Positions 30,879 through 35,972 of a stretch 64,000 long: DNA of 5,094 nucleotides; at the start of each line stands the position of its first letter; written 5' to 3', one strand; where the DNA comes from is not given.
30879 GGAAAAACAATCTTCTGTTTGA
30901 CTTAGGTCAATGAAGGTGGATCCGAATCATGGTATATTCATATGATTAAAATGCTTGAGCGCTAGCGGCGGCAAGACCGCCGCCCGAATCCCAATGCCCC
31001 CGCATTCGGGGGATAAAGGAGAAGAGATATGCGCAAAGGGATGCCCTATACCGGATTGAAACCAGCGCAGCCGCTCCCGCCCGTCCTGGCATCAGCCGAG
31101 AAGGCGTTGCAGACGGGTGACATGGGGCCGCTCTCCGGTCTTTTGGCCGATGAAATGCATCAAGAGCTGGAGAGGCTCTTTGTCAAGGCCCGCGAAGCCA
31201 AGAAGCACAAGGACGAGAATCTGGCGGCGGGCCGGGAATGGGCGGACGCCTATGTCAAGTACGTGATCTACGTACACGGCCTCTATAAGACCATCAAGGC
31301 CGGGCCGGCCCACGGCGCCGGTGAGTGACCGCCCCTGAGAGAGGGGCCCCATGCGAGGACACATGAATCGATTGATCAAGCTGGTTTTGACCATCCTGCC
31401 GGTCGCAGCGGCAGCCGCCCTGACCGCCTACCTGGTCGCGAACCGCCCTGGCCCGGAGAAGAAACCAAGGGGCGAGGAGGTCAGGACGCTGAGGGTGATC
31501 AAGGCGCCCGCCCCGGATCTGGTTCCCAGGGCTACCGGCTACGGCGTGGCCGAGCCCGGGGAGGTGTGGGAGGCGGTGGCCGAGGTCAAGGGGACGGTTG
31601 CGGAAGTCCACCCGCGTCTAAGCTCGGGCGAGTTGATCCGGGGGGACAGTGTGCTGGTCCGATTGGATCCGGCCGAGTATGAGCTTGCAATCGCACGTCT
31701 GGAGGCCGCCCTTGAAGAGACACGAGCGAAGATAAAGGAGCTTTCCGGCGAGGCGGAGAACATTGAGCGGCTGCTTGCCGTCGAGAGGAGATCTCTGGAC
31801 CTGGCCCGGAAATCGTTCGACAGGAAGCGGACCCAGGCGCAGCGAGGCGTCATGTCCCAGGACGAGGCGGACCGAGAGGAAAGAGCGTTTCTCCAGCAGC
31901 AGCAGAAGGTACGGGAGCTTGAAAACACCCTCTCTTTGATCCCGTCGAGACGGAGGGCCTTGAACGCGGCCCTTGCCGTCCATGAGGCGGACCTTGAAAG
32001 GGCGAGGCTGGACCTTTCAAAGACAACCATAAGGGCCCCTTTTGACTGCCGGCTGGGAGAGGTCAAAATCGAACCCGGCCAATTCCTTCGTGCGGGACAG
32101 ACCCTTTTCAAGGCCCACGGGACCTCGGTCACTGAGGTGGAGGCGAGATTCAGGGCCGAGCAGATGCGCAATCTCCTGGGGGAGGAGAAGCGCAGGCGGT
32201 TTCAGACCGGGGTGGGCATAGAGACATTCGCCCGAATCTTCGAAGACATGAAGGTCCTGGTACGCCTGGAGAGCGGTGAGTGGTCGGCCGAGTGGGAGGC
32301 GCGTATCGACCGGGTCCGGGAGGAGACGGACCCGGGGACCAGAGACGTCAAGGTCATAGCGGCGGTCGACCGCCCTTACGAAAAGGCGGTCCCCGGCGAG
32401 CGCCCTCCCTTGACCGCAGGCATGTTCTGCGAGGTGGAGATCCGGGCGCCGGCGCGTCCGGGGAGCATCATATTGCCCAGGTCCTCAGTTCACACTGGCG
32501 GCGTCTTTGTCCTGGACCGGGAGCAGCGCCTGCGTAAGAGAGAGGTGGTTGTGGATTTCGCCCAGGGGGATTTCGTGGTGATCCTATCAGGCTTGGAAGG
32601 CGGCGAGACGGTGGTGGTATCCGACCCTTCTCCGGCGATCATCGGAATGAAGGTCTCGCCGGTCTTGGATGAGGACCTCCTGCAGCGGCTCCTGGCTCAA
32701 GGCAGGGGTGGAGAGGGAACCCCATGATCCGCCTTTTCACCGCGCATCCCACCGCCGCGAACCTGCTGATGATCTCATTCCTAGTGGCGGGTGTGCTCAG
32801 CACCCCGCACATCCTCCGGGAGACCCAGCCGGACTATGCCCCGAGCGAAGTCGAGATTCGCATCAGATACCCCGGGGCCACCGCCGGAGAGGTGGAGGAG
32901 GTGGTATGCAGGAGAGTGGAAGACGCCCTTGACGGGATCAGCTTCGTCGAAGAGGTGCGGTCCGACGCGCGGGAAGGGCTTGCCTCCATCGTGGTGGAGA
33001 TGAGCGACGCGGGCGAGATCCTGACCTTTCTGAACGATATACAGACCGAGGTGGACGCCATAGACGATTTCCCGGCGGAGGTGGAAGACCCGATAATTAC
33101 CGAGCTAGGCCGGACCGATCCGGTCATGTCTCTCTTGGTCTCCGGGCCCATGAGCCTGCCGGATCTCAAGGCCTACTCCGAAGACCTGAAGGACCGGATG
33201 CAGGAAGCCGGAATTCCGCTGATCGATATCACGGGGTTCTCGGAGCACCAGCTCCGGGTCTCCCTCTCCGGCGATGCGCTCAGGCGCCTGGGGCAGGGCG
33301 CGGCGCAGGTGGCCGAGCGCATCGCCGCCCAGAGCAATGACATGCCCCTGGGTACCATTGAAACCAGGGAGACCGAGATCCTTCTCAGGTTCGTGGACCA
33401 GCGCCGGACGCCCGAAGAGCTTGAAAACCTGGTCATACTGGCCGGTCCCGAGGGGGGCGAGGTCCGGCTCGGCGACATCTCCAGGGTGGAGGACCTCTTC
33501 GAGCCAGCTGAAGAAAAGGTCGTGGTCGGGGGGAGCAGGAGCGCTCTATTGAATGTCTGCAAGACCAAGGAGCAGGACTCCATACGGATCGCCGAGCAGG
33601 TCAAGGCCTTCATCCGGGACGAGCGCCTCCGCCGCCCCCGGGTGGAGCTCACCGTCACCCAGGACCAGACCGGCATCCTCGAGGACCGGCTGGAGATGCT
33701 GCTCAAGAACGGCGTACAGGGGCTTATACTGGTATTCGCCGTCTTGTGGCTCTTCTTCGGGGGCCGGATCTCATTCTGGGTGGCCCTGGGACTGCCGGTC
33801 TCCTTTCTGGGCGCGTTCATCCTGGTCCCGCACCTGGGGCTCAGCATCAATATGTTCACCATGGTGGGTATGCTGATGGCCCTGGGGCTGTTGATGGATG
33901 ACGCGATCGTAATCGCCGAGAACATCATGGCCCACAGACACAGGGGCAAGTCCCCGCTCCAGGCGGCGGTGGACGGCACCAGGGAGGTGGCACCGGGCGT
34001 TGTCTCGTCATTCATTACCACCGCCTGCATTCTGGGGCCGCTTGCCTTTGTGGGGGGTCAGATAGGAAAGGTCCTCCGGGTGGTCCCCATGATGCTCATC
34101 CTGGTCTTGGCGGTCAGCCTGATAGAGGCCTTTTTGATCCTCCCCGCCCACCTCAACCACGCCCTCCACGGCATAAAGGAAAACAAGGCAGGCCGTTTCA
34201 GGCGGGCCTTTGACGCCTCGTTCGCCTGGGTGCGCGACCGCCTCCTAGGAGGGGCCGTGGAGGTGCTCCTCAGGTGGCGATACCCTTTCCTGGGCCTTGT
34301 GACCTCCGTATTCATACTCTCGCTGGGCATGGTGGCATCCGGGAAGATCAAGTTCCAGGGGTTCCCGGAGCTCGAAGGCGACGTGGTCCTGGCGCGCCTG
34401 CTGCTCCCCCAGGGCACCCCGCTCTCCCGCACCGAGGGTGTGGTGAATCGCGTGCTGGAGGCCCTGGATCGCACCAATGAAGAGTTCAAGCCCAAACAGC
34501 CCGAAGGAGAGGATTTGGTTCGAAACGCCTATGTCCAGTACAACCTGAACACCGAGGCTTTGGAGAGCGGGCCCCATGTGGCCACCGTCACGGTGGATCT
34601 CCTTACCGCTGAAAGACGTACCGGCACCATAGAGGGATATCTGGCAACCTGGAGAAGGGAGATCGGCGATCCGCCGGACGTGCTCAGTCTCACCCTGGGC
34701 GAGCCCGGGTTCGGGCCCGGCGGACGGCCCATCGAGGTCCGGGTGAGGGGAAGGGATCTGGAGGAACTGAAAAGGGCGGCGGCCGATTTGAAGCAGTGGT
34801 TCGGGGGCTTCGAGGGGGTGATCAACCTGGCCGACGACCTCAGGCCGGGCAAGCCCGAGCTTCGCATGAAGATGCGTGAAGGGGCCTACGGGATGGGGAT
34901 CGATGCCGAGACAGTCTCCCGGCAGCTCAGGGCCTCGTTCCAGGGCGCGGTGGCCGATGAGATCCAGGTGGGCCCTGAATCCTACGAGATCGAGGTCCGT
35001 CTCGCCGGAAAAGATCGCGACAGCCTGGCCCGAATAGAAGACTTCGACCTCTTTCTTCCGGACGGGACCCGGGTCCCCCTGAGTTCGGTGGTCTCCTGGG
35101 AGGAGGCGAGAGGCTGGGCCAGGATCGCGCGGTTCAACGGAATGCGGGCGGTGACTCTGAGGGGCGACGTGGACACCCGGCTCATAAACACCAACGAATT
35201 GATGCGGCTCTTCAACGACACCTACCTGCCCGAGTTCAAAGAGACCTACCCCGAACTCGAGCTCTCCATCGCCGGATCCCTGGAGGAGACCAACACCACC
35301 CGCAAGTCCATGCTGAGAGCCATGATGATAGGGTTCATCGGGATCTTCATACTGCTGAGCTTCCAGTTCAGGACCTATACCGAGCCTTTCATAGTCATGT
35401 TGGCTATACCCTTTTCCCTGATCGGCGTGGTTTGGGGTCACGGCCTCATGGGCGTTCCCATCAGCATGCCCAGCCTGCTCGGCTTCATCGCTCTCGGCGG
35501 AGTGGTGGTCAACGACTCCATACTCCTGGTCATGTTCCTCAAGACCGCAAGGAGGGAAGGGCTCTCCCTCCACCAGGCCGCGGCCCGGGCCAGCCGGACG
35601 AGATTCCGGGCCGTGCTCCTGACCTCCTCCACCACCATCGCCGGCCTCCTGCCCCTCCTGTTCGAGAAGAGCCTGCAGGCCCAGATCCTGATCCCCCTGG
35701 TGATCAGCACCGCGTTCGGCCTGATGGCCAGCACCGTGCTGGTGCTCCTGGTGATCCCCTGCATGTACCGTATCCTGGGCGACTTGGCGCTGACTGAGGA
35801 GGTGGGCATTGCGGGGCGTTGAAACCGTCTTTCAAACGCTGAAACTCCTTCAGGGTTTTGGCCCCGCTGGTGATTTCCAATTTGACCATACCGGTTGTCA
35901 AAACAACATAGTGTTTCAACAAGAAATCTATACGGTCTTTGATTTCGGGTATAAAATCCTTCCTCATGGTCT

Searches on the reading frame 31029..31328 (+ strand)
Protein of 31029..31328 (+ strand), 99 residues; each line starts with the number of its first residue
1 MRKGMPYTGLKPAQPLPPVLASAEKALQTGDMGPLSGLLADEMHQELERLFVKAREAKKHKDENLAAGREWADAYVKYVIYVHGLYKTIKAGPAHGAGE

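Call 8: search_protein_families(library=pfam, proteins=[window:31029-31328:+])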
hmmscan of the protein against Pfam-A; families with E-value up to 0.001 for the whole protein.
window:31029-31328:+ (99 aa): 1 family
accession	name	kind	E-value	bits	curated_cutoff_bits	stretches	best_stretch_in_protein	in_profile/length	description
PF20046.4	DUF6448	-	2.7e-22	79.8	27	1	3-81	69-147/147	Family of unknown function (DUF6448)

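Call 26: search_protein_families(library=ncbifam, proteins=[window:31029-31328:+], max_evalue=0.00001)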
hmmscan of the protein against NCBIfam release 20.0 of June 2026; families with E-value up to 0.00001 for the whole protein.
window:31029-31328:+ (99 aa): 0 families

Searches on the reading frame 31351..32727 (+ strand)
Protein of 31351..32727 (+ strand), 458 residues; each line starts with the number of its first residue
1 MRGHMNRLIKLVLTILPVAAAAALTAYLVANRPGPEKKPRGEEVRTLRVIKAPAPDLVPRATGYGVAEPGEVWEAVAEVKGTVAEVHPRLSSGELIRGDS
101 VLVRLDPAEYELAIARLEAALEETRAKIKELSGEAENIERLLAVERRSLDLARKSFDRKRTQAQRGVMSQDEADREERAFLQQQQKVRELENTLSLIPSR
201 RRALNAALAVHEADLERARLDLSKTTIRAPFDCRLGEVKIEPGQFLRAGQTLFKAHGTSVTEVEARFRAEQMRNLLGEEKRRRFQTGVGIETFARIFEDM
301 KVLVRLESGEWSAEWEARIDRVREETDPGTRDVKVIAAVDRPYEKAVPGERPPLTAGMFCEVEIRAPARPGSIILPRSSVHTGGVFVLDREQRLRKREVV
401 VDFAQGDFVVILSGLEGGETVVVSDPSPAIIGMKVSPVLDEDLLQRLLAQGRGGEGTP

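Call 8: search_protein_families(library=pfam, proteins=[window:31351-32727:+])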
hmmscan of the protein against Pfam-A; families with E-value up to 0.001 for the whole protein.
window:31351-32727:+ (458 aa): 2 families
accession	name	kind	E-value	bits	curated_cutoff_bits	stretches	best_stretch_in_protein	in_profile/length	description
PF13437.12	HlyD_3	-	4.9e-11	43.7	22.2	1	226-343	1-97/106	HlyD family secretion protein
PF16576.10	HlyD_D23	-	0.00014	21.7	30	0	182-266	65-150/214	Barrel-sandwich domain of CusB or HlyD membrane-fusion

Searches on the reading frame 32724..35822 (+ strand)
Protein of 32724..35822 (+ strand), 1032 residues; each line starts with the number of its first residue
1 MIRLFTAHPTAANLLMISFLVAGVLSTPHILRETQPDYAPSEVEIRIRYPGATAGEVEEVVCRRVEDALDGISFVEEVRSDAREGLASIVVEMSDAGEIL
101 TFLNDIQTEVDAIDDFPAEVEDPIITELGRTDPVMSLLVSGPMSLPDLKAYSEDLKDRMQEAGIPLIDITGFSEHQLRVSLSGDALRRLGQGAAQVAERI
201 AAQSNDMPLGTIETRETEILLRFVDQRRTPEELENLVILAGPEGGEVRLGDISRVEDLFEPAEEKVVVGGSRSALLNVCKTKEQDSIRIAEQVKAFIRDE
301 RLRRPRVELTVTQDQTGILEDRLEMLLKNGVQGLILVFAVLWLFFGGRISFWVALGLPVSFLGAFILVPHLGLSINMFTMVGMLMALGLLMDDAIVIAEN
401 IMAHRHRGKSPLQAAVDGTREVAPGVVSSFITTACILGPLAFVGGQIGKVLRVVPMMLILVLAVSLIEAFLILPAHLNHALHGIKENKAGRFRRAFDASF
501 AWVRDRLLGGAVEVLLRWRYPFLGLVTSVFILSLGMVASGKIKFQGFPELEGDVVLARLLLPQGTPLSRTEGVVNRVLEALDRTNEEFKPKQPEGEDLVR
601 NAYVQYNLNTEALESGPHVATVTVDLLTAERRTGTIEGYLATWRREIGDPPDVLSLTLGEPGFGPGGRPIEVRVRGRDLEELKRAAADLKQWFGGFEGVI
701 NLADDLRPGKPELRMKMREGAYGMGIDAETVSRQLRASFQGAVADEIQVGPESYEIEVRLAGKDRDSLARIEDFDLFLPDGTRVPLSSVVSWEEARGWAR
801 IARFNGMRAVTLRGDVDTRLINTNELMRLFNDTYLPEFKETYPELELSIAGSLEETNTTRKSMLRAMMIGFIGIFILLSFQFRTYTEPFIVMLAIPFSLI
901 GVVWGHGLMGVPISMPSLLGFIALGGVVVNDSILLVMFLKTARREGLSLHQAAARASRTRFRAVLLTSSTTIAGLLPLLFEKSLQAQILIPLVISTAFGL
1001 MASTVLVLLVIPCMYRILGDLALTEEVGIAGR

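Call 8: search_protein_families(library=pfam, proteins=[window:32724-35822:+])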
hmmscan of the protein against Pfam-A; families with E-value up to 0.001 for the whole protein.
window:32724-35822:+ (1032 aa): 3 families
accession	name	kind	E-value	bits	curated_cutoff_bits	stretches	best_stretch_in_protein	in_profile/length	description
PF00873.25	ACR_tran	-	5.2e-152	508.2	28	1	1-1018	1-1020/1021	AcrB/AcrD/AcrF family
PF03176.21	MMPL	-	4.4e-05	23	20.5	0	857-1022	139-306/333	MMPL family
PF02355.23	SecD_SecF_C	-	0.00013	21.8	20.5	0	859-1004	29-176/189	Protein export membrane protein SecD/SecF, C-terminal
